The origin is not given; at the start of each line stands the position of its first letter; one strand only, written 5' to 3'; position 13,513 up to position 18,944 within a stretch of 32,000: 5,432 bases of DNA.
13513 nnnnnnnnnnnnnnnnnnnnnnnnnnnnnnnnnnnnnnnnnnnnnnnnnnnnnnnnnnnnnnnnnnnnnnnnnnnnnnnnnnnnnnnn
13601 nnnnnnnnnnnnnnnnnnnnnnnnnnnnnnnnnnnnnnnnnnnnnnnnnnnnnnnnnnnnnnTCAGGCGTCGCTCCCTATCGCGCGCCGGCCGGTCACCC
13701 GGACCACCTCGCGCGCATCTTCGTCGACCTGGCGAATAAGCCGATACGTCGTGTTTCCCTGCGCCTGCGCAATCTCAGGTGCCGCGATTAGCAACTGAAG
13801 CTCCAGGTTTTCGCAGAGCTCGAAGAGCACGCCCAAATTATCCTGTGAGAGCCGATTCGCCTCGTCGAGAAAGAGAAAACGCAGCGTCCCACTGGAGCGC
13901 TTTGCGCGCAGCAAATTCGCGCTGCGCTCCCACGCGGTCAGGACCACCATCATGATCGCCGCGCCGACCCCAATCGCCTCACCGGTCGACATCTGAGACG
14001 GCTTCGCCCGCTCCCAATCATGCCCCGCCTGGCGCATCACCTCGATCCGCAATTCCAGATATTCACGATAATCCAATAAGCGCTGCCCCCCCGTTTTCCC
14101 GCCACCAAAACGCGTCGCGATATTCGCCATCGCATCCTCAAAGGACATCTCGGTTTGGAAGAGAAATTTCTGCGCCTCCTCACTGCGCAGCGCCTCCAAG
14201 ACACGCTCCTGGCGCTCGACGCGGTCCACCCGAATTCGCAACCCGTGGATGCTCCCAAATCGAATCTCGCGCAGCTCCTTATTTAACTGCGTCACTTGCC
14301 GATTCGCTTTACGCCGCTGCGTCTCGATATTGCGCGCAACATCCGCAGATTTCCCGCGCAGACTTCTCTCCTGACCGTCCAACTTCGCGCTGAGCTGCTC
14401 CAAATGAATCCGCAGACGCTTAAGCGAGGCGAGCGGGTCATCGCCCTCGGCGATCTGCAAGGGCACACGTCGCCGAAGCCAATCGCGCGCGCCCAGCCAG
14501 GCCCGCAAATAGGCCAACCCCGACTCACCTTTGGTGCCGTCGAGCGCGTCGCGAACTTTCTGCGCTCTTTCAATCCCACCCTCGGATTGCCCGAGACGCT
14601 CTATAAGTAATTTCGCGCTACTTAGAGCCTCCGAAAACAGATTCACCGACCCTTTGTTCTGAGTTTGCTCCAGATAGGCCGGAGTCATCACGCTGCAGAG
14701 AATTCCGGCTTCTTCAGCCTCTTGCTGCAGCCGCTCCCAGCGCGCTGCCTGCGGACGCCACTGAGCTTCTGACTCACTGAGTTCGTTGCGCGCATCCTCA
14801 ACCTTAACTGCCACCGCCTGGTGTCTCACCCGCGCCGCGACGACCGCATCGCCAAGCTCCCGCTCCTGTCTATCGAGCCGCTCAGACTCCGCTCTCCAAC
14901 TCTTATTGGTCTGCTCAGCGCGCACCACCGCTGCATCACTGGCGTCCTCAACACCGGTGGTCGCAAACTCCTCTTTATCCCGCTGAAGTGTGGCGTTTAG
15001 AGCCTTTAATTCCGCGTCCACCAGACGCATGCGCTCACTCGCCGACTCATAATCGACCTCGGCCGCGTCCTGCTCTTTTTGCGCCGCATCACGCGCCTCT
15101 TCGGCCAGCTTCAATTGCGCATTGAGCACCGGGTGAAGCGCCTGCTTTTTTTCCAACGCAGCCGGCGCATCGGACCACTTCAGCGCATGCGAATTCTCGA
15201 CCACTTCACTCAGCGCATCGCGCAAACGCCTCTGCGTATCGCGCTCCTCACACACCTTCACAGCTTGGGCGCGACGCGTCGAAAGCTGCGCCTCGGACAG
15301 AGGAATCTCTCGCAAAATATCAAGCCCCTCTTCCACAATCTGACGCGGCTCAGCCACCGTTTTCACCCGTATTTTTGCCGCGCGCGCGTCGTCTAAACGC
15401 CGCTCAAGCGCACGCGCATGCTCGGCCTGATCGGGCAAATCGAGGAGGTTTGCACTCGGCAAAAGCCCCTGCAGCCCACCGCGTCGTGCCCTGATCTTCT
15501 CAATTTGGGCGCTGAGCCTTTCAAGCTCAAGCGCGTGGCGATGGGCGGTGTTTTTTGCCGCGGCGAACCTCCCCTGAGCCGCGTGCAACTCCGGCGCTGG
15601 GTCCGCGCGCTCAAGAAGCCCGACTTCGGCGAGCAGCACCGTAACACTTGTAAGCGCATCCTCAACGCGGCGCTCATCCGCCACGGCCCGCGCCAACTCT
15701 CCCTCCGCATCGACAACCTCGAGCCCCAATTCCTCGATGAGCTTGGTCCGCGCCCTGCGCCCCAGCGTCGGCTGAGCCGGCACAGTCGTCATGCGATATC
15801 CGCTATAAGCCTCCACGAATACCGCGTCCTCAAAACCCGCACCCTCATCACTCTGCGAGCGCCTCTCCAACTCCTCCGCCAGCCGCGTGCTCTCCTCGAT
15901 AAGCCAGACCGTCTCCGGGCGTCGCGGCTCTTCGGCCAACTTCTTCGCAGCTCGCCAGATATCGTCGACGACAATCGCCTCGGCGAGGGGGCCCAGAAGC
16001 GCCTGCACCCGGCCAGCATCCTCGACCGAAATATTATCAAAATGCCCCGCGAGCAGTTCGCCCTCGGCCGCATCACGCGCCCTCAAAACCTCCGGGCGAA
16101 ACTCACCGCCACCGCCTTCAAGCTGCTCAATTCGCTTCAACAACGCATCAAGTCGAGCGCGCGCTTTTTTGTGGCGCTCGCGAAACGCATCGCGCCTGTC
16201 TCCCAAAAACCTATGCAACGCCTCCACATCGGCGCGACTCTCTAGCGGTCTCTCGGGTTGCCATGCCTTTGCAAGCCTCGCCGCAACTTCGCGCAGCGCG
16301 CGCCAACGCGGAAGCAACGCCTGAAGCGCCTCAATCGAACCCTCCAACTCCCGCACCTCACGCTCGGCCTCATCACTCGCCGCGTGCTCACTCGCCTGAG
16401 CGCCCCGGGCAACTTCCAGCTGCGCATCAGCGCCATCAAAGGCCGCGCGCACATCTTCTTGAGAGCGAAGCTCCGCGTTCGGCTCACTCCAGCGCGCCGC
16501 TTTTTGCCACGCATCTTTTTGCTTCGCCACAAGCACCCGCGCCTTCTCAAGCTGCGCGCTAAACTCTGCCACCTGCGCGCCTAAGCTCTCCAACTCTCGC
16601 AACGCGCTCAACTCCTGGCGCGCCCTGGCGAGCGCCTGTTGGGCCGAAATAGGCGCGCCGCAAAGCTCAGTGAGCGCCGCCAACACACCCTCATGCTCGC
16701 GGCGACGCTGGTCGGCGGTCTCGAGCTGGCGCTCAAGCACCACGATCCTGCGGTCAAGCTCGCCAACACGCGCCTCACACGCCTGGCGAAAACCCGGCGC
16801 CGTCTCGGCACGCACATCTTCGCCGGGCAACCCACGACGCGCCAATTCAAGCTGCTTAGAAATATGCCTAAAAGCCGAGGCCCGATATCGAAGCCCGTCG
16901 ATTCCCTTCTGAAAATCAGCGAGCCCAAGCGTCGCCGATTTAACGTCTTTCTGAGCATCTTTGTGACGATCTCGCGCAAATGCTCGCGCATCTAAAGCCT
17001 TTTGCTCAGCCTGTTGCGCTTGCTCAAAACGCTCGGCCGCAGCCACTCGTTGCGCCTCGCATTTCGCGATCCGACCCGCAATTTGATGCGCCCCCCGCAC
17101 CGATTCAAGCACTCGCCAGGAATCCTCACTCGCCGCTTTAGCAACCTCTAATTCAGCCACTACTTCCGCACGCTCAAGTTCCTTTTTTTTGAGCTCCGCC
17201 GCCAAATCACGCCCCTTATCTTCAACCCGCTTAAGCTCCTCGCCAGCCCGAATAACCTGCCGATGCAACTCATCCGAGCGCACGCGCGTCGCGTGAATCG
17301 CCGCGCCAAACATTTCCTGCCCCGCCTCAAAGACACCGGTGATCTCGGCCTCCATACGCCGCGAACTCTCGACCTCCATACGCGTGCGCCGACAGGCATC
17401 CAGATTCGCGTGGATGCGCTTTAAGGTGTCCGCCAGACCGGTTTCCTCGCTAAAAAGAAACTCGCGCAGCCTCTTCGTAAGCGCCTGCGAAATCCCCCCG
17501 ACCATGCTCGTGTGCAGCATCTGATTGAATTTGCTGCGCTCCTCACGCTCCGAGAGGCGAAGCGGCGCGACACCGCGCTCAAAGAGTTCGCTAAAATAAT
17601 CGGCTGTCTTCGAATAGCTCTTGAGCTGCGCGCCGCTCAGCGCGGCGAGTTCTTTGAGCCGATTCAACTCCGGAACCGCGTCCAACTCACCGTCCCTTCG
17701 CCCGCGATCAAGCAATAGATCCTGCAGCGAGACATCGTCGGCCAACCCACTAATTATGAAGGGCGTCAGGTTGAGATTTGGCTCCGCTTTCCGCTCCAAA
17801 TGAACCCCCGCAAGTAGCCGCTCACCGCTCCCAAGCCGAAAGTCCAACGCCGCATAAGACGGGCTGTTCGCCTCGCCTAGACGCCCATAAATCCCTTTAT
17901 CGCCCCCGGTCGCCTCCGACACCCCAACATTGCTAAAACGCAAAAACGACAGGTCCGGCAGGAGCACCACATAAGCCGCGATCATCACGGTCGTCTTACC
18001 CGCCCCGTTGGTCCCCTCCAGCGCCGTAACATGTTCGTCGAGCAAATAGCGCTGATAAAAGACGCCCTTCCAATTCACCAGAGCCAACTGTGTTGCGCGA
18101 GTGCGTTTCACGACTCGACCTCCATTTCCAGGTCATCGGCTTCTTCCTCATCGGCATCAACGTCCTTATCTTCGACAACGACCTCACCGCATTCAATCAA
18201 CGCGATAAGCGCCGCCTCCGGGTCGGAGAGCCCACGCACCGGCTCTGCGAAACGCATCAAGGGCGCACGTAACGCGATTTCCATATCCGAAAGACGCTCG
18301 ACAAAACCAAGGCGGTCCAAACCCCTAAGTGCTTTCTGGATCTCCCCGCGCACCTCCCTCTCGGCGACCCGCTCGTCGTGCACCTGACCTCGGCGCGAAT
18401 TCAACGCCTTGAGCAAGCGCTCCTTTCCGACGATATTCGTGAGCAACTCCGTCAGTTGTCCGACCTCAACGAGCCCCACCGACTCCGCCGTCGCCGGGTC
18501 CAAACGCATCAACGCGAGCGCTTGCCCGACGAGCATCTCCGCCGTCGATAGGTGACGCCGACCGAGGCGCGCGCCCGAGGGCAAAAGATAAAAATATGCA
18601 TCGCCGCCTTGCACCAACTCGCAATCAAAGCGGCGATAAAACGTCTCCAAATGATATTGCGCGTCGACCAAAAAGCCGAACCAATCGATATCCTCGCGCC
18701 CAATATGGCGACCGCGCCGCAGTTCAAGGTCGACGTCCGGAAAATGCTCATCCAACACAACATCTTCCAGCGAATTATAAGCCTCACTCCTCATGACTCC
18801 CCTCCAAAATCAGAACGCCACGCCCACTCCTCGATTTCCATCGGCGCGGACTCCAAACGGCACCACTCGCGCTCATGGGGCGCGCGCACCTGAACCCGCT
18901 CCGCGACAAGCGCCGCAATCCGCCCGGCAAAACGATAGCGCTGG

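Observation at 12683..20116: Four-gene condensin-like plus Toprim nuclease operon: a Wadjet (JetABCD / MksBEFG) anti-plasmid defence system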

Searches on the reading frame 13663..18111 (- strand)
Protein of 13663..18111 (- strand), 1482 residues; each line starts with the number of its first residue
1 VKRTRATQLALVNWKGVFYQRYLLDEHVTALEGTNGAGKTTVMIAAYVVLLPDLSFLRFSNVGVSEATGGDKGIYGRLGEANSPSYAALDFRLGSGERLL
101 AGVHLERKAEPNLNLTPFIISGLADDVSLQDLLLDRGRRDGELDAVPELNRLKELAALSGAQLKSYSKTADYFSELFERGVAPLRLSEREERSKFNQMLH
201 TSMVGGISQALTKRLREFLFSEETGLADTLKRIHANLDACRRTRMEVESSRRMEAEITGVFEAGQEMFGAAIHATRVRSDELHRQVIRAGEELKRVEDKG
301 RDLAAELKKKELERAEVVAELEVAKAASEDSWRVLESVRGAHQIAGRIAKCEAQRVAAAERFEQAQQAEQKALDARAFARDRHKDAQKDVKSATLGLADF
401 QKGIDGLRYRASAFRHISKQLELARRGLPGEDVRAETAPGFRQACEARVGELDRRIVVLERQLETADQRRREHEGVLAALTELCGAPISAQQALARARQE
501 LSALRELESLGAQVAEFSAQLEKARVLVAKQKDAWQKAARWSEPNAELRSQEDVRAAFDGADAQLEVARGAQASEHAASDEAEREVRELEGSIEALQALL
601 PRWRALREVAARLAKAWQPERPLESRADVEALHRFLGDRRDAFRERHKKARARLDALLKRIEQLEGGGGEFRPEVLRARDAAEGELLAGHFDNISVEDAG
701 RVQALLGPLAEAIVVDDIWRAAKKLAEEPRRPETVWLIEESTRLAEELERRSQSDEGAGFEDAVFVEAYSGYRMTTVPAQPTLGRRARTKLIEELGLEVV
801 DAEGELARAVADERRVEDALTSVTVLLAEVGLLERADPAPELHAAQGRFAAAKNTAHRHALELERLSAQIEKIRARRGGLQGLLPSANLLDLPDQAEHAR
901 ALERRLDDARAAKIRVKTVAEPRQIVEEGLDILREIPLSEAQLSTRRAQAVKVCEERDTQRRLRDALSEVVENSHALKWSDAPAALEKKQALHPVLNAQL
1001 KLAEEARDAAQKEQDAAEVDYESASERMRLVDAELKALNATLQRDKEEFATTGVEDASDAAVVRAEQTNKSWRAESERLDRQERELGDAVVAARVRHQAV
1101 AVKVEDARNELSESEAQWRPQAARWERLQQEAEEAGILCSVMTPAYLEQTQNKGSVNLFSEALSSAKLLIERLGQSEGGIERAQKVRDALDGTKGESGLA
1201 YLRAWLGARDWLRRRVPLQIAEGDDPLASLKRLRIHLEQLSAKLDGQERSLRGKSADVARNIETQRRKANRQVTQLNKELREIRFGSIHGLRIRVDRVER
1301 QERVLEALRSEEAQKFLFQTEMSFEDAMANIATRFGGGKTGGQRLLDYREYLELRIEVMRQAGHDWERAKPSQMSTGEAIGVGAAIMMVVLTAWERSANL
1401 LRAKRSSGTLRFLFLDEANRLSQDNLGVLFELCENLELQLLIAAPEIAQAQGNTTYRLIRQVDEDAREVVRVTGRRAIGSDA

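Call 3: search_protein_families(library=pfam, proteins=[window:13663-18111:-], max_evalue=0.01)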
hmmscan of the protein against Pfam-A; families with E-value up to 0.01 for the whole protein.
window:13663-18111:- (1482 aa): 4 families
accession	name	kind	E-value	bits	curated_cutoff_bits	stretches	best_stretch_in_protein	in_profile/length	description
PF04310.18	MukB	-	5.3e-71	239.4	23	1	2-225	2-226/226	MukB N-terminal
PF16330.10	MukB_hinge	-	5.9e-29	101.4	27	1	648-809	4-161/167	MukB hinge domain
PF13558.12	SbcC_Walker_B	-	7.7e-09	36.1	27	1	1344-1434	2-89/90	SbcC/RAD50-like, Walker B motif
PF13555.12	AAA_29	-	1.3e-05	25.3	27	1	7-54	2-50/61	P-loop containing region of AAA domain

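Call 4: search_protein_families(library=padloc, proteins=[window:13663-18111:-], max_evalue=0.01)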
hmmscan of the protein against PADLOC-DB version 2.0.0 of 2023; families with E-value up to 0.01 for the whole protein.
window:13663-18111:- (1482 aa): 7 families
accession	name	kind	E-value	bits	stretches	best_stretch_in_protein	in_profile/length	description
PDLC00519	JetC1|JetC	-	1.7e-12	44.4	2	1267-1446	875-1057/1097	DUF3584 domain; MukB-like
PDLC00553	JetC2|JetC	-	6.8e-07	25.6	1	944-1442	806-1309/1361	DUF3584 domain; MukB-like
PDLC00278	PtuA1|PtuA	-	0.00049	17.5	1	7-53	4-50/436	AAA ATPase domain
PDLC04149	HEC-04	-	0.0026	14.4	1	10-48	31-69/494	-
PDLC00505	JetC1|JetC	-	0.0027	13.8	1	7-54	10-57/1118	DUF3584 domain; MukB-like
PDLC00271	PtuA1|PtuA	-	0.0045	14.6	1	7-50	4-47/421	AAA ATPase domain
PDLC02913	ATPase_I-A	-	0.0053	13.9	0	5-45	53-93/508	-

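Call 6: search_protein_families(library=ncbifam, proteins=[window:13663-18111:-], max_evalue=0.01)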
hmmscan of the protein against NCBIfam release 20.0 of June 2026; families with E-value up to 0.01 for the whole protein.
window:13663-18111:- (1482 aa): 4 families
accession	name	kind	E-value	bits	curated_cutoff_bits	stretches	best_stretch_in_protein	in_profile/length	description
NF003422.0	PRK04863.1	equivalog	6.9e-267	888.9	699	1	2-1480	3-1470/1486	chromosome partition protein MukB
TIGR02168.1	SMC_prok_B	equivalog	2.2e-06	25.7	567.35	2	446-721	287-560/1181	chromosome segregation protein SMC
NF002572.0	PRK02224.1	equivalog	8.8e-06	24.3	1087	1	211-681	204-656/888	DNA double-strand break repair ATPase Rad50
NF041035.1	Rad50_Halo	equivalog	0.00056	18.4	1000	1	223-667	208-642/883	DNA double-strand break repair ATPase Rad50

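Call 23: search_solved_structures(query=window:13666-18111:-, max_evalue=0.001)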
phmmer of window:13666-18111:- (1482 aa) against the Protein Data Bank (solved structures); distinct sequences matched with E-value up to 0.001: 7.
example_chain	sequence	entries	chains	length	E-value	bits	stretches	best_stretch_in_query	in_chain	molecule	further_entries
9gm6_A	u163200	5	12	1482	5.5e-106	359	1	3-1482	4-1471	Chromosome partition protein MukB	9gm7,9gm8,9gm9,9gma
7nyw_A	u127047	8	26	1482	1.3e-105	357.8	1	3-1482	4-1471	Chromosome partition protein MukB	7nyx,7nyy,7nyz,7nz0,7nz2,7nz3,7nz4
3euj_A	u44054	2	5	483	1.2e-73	251.8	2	1259-1478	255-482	Chromosome partition protein mukB, Linker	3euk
1qhl_A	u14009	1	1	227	9.3e-37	129.7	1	3-225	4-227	PROTEIN (CELL DIVISION PROTEIN MUKB)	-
3ibp_A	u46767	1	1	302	7.8e-12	47.1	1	583-808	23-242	Chromosome partition protein mukB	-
4mn4_C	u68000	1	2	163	2.9e-08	35.2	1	649-798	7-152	Chromosome partition protein MukB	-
2wmm_A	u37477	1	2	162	9.6e-08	33.5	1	652-798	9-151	Chromosome partition protein MukB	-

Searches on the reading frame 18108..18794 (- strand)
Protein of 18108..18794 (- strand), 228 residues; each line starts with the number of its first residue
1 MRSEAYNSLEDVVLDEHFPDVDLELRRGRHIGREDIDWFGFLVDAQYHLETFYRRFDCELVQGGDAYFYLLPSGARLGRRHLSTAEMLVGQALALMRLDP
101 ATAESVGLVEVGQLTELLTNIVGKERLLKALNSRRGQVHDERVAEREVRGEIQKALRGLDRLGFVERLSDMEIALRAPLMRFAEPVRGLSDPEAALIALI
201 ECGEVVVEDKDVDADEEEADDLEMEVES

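Call 3: search_protein_families(library=pfam, proteins=[window:18108-18794:-], max_evalue=0.01)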
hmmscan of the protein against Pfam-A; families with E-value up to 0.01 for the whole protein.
window:18108-18794:- (228 aa): 2 families
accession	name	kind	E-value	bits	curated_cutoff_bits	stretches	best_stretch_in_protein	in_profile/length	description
PF04288.19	MukE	-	6e-34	117.4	25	1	13-221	9-216/229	MukE-like family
PF21980.2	MksE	-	7.4e-31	108.2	27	1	16-187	1-163/163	Condensin complex protein MksE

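Call 4: search_protein_families(library=padloc, proteins=[window:18108-18794:-], max_evalue=0.01)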
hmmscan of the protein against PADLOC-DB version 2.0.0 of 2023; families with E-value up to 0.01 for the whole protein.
window:18108-18794:- (228 aa): 0 families

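Call 6: search_protein_families(library=ncbifam, proteins=[window:18108-18794:-], max_evalue=0.01)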
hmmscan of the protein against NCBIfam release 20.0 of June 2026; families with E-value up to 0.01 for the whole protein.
window:18108-18794:- (228 aa): 2 families
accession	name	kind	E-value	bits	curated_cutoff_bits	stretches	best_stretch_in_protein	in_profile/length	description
NF003602.1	PRK05256.1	equivalog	4.5e-34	117.4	250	1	9-210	12-213/216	chromosome partition protein MukE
NF040858.1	condensinMksE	equivalog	0.0087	15.6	400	0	24-184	17-165/232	Mks condensin complex protein MksE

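Call 76: search_solved_structures(query=window:18111-18794:-, max_evalue=1)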
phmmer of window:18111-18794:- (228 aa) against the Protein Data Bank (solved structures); distinct sequences matched with E-value up to 1: 5.
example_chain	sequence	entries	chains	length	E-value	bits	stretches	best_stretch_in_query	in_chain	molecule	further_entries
3euk_L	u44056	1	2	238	1.3e-27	100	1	13-209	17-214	Chromosome partition protein mukE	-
7nyw_E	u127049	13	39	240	2.9e-27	98.9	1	13-221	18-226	Chromosome partition protein MukE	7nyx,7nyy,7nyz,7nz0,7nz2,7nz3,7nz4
7v8p_A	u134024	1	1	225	9.8e-26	93.9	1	14-217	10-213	Chromosome partition protein MukE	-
3euh_C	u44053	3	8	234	1.1e-25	93.8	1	13-217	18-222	MukE | Chromosome partition protein MukE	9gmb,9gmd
3rpu_G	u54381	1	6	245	1.1e-25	93.8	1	13-217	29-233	Chromosome partition protein mukE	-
